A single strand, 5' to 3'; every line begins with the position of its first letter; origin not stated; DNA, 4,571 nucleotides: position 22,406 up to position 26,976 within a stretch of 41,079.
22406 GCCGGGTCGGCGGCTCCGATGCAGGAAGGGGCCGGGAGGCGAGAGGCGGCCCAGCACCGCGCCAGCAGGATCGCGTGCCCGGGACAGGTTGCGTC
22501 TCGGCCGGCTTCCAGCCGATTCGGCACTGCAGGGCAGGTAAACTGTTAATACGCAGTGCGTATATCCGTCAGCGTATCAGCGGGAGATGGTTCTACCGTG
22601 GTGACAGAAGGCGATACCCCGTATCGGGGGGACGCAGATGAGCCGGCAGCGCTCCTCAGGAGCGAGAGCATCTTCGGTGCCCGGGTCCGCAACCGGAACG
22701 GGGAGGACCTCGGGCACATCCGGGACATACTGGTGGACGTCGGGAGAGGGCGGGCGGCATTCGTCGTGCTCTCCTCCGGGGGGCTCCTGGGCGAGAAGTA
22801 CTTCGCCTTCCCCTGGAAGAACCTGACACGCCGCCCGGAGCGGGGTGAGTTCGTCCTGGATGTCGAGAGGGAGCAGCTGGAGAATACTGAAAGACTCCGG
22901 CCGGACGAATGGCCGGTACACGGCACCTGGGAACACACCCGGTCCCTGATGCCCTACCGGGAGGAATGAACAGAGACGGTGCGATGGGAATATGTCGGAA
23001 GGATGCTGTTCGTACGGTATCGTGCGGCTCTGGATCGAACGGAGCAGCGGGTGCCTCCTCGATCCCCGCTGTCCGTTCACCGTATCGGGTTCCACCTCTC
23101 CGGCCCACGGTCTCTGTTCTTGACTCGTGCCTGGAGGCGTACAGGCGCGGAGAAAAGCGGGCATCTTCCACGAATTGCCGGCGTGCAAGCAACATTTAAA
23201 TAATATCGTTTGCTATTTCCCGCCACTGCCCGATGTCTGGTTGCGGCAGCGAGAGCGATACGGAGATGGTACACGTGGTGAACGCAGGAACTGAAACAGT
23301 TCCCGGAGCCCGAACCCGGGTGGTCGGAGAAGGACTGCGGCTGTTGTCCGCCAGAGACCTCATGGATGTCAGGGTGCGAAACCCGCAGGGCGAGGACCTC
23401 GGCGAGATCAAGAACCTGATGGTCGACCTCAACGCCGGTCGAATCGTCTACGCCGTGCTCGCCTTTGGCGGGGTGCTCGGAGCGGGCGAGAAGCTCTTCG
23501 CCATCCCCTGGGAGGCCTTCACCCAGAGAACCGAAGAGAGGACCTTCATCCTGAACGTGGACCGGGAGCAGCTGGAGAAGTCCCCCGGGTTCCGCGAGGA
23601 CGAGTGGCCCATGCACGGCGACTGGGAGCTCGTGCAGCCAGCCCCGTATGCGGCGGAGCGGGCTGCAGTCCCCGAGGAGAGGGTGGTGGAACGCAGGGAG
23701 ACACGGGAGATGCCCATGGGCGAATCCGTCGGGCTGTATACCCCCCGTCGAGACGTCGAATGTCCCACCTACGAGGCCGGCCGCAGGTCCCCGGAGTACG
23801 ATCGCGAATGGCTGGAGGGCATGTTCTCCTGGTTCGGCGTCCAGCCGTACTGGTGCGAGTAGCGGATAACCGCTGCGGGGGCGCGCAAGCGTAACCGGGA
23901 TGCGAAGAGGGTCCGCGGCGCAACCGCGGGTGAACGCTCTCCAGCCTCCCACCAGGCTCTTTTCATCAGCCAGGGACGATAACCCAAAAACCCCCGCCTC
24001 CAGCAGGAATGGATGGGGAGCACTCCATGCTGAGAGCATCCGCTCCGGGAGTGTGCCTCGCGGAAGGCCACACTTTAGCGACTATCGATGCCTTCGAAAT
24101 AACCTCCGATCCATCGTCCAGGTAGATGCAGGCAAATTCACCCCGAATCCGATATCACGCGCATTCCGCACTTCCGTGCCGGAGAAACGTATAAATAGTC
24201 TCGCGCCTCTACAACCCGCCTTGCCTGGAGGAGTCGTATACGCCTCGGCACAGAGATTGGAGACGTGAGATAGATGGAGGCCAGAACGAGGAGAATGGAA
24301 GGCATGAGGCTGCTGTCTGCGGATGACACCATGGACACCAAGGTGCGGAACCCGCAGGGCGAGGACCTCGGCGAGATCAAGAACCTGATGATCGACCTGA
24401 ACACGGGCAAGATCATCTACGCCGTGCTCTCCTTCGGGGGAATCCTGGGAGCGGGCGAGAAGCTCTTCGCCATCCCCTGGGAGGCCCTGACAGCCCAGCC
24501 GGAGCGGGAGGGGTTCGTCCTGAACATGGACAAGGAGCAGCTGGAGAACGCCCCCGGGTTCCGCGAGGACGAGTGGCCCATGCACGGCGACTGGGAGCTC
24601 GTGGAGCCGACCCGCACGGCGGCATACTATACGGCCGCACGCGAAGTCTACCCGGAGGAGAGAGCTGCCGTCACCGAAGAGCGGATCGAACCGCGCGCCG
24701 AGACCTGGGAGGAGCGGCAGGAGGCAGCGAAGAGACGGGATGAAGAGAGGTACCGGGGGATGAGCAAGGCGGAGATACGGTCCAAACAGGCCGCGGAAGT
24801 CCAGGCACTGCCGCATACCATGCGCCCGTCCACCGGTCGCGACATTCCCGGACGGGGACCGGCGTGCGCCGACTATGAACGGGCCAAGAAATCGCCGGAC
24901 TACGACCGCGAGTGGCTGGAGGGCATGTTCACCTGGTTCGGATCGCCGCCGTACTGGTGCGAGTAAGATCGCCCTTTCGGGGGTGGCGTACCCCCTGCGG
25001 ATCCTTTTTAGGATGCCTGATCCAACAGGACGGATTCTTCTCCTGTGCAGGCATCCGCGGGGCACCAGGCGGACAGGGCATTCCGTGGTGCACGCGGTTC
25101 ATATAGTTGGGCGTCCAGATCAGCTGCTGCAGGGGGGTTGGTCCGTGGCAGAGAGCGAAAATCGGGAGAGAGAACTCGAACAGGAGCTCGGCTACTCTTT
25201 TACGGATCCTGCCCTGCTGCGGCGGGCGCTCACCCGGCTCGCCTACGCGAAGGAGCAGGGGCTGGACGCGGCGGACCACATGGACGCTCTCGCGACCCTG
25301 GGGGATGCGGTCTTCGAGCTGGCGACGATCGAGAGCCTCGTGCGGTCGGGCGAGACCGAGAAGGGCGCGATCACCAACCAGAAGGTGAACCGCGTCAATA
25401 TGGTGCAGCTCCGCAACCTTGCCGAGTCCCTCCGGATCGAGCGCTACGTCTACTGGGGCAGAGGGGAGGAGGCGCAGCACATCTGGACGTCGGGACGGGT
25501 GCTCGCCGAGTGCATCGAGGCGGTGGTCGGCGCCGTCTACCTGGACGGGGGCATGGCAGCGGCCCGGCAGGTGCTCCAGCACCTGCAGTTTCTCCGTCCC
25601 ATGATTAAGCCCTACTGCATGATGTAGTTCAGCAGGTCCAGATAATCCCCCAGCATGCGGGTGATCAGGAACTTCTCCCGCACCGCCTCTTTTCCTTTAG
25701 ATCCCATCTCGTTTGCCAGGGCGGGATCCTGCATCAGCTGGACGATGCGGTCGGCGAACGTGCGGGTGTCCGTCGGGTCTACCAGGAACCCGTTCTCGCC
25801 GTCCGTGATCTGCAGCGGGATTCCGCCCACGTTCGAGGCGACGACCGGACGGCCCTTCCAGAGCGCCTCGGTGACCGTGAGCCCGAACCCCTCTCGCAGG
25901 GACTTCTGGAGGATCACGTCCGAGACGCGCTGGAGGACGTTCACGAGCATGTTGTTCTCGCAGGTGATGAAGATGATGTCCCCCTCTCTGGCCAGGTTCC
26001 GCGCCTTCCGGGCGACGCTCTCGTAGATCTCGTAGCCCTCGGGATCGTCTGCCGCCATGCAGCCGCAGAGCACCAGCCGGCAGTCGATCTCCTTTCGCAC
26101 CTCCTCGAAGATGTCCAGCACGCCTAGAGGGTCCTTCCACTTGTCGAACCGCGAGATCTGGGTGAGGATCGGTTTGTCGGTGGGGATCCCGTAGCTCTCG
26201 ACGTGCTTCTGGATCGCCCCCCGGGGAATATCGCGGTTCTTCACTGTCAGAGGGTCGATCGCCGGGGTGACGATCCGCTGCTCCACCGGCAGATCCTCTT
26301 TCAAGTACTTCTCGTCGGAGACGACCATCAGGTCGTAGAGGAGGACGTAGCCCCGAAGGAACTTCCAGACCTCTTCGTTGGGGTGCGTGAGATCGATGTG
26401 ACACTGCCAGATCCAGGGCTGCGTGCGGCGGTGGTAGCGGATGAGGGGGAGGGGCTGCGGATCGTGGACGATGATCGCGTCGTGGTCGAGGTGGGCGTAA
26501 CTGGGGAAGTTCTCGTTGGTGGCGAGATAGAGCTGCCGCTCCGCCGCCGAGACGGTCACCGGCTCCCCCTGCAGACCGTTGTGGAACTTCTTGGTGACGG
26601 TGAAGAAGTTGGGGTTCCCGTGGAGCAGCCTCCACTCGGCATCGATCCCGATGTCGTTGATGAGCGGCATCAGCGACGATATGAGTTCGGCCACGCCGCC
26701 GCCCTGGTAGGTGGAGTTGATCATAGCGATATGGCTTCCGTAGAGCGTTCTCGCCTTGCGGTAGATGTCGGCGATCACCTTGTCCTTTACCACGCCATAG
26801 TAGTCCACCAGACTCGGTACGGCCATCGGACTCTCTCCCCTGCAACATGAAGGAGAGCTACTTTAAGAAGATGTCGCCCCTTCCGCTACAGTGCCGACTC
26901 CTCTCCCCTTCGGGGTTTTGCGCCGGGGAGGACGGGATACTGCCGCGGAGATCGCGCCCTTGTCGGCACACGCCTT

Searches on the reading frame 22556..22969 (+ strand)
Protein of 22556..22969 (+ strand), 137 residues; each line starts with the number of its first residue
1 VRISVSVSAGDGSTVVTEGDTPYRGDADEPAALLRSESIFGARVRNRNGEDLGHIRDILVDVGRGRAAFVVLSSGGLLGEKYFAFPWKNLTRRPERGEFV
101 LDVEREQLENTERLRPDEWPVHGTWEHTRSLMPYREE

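Call 28: search_protein_families(library=pfam, proteins=[window:22556-22969:+], max_evalue=0.001)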
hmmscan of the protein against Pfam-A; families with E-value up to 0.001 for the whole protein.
window:22556-22969:+ (137 aa): 1 family
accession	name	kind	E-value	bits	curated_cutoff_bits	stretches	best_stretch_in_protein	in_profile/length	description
PF05239.21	PRC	-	2.1e-12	47.3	21.2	1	36-103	6-73/78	PRC-barrel domain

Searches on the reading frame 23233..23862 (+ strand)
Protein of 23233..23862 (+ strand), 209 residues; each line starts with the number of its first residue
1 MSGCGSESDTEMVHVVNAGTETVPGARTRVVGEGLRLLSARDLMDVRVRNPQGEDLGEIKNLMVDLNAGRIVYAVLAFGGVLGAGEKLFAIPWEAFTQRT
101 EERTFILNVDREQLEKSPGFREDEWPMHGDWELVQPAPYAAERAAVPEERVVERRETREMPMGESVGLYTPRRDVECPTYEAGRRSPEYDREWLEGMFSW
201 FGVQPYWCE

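Call 28: search_protein_families(library=pfam, proteins=[window:23233-23862:+], max_evalue=0.001)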
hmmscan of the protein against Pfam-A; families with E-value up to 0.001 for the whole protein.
window:23233-23862:+ (209 aa): 1 family
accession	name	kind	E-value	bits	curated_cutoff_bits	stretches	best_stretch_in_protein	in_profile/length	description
PF05239.21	PRC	-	1.6e-13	50.9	21.2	1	39-114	5-78/78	PRC-barrel domain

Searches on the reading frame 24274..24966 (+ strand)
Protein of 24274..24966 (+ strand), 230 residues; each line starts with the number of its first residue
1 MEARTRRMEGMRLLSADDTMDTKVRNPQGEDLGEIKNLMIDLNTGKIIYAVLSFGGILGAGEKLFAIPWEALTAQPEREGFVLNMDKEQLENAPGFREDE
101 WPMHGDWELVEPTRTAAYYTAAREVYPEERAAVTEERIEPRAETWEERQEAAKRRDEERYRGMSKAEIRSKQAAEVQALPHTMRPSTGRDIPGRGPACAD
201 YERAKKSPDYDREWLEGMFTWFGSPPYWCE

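Call 28: search_protein_families(library=pfam, proteins=[window:24274-24966:+], max_evalue=0.001)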
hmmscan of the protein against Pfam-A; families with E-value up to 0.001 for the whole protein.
window:24274-24966:+ (230 aa): 1 family
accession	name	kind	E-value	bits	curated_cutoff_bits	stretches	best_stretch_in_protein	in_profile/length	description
PF05239.21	PRC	-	7.5e-12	45.5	21.2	1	18-89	8-77/78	PRC-barrel domain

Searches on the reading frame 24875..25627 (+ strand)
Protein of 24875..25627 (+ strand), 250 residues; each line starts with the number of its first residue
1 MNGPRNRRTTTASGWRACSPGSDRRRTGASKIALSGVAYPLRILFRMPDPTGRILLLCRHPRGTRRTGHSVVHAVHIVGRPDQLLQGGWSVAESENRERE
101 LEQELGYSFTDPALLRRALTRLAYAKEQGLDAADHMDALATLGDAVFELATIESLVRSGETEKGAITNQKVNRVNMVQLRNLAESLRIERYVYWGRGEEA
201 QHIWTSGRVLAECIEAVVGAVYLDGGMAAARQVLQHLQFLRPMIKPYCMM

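Call 28: search_protein_families(library=pfam, proteins=[window:24875-25627:+], max_evalue=0.001)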
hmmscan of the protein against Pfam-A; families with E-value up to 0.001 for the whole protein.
window:24875-25627:+ (250 aa): 2 families
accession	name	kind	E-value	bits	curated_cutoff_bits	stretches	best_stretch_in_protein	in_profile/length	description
PF14622.11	Ribonucleas_3_3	-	1.8e-21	77.1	35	1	111-236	1-122/128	Ribonuclease-III-like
PF00636.31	Ribonuclease_3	-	7.1e-14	52.9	27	1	138-226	2-102/102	Ribonuclease III domain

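Call 33: search_protein_families(library=padloc, proteins=[window:24875-25627:+], max_evalue=0.001)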
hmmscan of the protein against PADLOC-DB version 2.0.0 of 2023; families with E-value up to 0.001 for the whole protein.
window:24875-25627:+ (250 aa): 0 families

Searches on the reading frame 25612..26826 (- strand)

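Call 28: search_protein_families(library=pfam, proteins=[window:25612-26826:-], max_evalue=0.001)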
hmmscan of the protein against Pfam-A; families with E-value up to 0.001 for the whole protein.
window:25612-26826:- (404 aa): 4 families
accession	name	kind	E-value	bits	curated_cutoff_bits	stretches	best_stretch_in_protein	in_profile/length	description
PF21269.3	TreT_GT1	-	4.3e-53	179.3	27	1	35-175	1-143/144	Trehalose synthase, N-terminal domain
PF00534.26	Glycos_transf_1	-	3.2e-29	102.1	26.4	1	206-380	3-171/172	Glycosyl transferases group 1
PF13692.12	Glyco_trans_1_4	-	5.6e-20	72.5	27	1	219-367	2-142/142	Glycosyl transferases group 1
PF20706.3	GT4-conflict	-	3.5e-06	26.7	26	1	249-373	233-363/385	Family 4 Glycosyltransferase in conflict systems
